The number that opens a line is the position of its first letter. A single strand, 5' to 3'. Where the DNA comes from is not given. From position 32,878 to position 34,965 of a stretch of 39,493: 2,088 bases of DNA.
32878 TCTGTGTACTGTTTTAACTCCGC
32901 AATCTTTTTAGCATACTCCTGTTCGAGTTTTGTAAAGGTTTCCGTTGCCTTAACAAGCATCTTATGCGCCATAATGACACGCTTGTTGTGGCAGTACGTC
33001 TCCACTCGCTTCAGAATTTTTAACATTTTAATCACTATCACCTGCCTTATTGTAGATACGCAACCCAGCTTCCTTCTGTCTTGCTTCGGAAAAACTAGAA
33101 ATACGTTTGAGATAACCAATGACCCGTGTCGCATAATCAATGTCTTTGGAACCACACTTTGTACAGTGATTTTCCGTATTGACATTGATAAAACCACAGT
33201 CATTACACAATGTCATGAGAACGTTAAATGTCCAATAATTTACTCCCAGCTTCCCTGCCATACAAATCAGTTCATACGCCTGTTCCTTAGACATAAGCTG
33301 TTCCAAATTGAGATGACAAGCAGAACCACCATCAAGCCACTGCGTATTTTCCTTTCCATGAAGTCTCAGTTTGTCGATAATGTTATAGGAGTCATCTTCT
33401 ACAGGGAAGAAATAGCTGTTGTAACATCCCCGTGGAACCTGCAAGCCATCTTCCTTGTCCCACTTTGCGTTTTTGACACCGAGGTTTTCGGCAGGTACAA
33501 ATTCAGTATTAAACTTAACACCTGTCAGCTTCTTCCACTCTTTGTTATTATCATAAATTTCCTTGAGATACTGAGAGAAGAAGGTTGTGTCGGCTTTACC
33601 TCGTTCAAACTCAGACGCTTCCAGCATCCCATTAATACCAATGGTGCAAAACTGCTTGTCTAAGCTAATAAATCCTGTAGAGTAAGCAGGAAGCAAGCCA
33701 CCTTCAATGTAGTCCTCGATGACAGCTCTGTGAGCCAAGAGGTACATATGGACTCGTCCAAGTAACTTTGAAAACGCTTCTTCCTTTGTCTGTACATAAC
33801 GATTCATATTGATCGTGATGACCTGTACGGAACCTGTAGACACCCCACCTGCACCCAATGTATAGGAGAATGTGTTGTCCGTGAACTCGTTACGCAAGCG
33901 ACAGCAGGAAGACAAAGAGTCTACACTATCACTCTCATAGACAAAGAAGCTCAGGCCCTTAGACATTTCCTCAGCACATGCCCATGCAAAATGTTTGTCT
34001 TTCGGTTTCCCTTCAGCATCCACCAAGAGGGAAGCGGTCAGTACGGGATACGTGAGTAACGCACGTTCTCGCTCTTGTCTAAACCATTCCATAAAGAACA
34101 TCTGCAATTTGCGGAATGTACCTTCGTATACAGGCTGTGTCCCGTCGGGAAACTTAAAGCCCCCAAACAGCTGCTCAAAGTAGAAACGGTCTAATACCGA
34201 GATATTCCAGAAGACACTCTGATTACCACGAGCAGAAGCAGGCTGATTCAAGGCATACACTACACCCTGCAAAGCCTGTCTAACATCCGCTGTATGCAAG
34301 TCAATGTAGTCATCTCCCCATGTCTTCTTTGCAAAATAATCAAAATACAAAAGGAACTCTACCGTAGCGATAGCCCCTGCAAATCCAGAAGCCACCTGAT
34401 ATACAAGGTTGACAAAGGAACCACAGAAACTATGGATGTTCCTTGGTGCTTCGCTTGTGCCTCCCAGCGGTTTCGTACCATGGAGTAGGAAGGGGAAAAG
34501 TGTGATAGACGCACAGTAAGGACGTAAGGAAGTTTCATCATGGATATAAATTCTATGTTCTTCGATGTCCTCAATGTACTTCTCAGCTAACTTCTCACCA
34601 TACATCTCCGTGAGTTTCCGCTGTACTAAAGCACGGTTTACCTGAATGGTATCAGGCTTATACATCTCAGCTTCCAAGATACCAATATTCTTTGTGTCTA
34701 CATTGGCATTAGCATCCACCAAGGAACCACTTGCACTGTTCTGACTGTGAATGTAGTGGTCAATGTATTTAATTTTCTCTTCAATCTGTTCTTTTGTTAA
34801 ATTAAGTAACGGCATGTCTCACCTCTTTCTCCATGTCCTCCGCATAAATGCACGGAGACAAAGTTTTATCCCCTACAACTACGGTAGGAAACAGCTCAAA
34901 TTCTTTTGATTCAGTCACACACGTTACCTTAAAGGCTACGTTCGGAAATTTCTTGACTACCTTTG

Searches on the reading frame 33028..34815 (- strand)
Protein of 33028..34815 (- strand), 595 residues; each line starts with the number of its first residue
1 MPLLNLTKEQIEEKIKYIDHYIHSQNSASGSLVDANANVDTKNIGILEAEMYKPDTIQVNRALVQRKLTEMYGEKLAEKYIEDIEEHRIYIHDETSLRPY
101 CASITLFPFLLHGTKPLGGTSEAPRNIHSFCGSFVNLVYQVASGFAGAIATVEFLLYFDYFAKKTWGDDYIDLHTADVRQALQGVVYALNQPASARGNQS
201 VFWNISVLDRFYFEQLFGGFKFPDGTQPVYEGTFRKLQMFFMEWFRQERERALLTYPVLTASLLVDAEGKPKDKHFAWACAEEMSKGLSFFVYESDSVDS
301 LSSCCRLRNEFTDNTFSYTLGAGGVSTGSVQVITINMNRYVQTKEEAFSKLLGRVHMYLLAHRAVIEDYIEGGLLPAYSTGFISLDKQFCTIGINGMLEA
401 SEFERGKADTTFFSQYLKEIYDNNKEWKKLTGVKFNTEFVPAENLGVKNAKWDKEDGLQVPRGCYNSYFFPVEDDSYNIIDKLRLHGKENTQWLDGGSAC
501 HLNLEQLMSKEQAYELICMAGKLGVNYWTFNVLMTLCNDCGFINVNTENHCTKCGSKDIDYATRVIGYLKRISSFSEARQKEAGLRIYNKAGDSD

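Call 53: search_protein_families(library=phrogs, proteins=[window:33028-34815:-], max_evalue=0.00001)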
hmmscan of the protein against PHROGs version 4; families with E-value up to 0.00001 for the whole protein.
window:33028-34815:- (595 aa): 4 families
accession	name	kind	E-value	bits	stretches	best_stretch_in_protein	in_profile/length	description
phrog_25611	-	DNA, RNA and nucleotide metabolism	1.4e-116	391.5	3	7-349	33-371/978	anaerobic ribonucleoside reductase large subunit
phrog_487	-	moron, auxiliary metabolic gene and host takeover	9.6e-27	94.5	2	387-587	492-710/718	NrdD-like anaerobic ribonucleotide reductase large subunit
phrog_4218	-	DNA, RNA and nucleotide metabolism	3.7e-12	47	1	391-586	117-329/333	anaerobic ribonucleoside reductase large subunit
phrog_29160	-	DNA, RNA and nucleotide metabolism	3.7e-07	31.5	1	518-572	81-133/158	anaerobic ribonucleoside reductase large subunit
